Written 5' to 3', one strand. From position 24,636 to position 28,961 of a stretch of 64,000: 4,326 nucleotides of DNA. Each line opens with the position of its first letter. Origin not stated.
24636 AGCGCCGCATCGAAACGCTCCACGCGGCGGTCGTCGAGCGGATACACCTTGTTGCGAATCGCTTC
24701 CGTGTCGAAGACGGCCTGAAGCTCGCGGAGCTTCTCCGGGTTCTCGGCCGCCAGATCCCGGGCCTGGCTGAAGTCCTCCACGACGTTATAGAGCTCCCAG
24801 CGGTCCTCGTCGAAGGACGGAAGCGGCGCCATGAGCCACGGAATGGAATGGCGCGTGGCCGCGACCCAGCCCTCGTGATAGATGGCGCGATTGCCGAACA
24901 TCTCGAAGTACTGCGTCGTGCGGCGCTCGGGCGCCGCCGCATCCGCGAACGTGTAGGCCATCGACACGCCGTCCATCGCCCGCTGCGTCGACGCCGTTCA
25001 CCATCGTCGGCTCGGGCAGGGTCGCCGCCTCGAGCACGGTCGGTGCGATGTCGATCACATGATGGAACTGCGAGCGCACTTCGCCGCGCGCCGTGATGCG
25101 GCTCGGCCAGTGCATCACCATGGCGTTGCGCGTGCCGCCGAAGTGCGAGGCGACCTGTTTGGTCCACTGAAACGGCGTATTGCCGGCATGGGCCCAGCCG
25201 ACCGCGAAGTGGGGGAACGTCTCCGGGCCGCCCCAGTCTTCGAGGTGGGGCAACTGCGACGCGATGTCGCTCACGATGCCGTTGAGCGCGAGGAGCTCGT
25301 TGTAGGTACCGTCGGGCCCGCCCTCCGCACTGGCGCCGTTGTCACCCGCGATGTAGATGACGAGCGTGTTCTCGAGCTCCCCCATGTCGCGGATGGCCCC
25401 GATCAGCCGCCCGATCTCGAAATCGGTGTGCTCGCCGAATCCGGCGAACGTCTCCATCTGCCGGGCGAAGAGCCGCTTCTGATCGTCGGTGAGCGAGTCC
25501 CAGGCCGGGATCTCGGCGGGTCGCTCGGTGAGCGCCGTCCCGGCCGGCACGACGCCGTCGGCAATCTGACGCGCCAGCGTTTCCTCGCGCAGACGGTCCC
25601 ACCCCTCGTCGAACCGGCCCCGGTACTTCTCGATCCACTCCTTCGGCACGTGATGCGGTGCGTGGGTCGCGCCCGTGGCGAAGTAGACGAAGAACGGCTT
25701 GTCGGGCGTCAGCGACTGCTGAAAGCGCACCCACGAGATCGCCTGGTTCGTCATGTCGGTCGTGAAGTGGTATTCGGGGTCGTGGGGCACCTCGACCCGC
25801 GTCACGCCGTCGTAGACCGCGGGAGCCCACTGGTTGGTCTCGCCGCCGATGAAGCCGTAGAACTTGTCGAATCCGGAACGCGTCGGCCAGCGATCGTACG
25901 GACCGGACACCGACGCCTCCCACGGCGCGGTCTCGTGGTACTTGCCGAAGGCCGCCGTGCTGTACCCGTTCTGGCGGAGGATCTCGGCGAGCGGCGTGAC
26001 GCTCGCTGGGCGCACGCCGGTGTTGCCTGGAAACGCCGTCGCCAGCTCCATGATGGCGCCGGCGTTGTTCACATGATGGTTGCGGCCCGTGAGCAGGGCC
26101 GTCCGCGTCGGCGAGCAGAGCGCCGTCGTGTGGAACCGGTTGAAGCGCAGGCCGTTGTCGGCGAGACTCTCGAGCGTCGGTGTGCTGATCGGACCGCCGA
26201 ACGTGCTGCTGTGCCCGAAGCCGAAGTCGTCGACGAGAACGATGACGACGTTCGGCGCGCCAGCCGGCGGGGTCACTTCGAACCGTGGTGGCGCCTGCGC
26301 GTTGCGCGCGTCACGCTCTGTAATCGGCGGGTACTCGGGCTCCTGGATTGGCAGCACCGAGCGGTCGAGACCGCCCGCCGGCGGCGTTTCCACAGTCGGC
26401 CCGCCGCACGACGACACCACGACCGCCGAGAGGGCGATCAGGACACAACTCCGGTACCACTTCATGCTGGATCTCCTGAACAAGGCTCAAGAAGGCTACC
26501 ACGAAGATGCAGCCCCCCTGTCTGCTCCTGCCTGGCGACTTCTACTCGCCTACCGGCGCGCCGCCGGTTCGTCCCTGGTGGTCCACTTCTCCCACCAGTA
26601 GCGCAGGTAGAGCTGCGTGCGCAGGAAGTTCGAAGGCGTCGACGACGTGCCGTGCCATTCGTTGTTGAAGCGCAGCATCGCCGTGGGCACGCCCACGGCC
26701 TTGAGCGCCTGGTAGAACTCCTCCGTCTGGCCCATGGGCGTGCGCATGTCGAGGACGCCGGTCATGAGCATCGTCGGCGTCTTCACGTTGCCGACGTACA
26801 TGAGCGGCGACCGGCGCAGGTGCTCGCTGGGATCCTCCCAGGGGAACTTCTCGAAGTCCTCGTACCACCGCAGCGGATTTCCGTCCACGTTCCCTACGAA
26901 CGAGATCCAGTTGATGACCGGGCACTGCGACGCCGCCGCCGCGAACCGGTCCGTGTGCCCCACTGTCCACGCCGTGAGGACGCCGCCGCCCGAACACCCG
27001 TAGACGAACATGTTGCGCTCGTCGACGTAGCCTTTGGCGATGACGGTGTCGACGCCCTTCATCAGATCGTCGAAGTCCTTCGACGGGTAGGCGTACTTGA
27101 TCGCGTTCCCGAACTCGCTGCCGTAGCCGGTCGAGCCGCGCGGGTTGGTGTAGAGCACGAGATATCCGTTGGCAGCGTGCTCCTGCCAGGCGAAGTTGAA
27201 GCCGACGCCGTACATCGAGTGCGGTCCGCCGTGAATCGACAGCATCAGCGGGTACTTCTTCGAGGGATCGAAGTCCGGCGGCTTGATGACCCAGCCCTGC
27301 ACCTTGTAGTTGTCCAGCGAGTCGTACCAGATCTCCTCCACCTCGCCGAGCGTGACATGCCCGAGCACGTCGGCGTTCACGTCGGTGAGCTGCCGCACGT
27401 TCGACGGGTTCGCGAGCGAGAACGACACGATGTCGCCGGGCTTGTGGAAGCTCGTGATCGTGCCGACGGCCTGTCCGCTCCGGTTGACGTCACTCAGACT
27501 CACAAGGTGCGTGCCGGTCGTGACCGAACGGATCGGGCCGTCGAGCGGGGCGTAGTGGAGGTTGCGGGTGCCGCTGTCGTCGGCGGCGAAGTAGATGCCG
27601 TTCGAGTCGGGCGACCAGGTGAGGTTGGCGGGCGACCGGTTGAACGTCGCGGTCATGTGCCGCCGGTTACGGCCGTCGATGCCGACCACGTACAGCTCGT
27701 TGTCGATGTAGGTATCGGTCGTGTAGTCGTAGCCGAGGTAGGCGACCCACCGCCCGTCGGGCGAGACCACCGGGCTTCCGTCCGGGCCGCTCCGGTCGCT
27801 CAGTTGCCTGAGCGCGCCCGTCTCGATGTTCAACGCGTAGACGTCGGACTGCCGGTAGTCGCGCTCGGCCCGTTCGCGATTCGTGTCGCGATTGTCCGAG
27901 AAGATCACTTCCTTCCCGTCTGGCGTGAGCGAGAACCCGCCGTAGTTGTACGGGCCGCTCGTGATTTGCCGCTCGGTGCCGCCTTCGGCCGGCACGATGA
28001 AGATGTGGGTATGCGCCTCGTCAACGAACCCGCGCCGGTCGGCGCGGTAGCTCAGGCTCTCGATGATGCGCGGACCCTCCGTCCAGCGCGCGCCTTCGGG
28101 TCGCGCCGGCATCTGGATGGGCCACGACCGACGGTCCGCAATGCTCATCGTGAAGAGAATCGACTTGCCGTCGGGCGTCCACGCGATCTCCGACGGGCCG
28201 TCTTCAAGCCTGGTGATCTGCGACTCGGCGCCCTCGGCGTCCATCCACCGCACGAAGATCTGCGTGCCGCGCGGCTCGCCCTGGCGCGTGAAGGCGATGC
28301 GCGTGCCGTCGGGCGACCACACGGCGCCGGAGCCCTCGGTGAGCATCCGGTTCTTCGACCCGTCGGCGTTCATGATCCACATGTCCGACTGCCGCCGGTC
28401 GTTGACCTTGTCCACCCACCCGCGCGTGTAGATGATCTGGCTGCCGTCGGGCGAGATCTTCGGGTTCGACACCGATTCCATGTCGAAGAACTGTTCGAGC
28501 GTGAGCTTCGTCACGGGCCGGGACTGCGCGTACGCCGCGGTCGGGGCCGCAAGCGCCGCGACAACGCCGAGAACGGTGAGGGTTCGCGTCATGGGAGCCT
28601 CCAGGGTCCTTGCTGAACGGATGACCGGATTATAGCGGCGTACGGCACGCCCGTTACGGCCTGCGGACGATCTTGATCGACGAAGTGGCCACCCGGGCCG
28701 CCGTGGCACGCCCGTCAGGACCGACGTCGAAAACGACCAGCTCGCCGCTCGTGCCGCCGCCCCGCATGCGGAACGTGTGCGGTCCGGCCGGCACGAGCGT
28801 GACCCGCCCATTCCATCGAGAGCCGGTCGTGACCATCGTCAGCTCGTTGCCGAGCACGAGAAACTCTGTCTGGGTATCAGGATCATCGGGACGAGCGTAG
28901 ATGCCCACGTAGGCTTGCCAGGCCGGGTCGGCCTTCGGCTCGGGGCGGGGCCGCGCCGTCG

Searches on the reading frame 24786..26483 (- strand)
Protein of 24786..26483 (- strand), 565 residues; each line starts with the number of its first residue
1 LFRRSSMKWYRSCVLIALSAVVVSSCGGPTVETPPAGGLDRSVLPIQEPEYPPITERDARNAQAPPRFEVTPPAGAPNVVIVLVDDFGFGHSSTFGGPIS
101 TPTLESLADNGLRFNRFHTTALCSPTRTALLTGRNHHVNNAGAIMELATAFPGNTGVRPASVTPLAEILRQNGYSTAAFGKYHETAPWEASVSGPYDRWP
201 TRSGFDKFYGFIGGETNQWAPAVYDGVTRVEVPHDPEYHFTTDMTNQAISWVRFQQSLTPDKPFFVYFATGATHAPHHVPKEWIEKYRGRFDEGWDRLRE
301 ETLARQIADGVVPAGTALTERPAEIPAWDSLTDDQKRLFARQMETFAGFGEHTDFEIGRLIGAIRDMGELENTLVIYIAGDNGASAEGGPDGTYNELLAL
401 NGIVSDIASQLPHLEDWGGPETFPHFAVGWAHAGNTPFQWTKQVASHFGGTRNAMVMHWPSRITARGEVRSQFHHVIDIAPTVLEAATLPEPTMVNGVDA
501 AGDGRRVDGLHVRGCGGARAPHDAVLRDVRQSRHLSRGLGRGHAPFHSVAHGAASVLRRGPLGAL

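Call 22: search_protein_families(library=pfam, proteins=[window:24786-26483:-], max_evalue=0.001)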
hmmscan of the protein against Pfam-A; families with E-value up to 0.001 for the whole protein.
window:24786-26483:- (565 aa): 2 families
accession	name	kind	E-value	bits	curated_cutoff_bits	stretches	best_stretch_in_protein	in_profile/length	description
PF00884.28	Sulfatase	-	4.5e-64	217.1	25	1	77-487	1-299/301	Sulfatase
PF16347.10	SGSH_C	-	0.00014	22.5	29.3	1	452-498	17-62/154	N-sulphoglucosamine sulphohydrolase, C-terminal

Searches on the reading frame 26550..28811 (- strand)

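Call 22: search_protein_families(library=pfam, proteins=[window:26550-28811:-], max_evalue=0.001)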
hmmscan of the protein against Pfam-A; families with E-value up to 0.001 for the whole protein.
window:26550-28811:- (753 aa): 4 families
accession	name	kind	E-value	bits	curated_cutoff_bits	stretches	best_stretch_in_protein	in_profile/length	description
PF00326.27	Peptidase_S9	-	2.3e-44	151.9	22.6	1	544-743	9-209/213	Prolyl oligopeptidase family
PF07676.18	PD40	-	3.6e-24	84.6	20.9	2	164-187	15-38/38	WD40-like Beta Propeller Repeat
PF00930.27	DPPIV_N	-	7.7e-10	38.5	22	0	267-354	259-341/354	Dipeptidyl peptidase IV (DPP IV) N-terminal region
PF05448.18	AXE1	-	1.2e-05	24.7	21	1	485-632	50-209/321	Acetyl xylan esterase (AXE1)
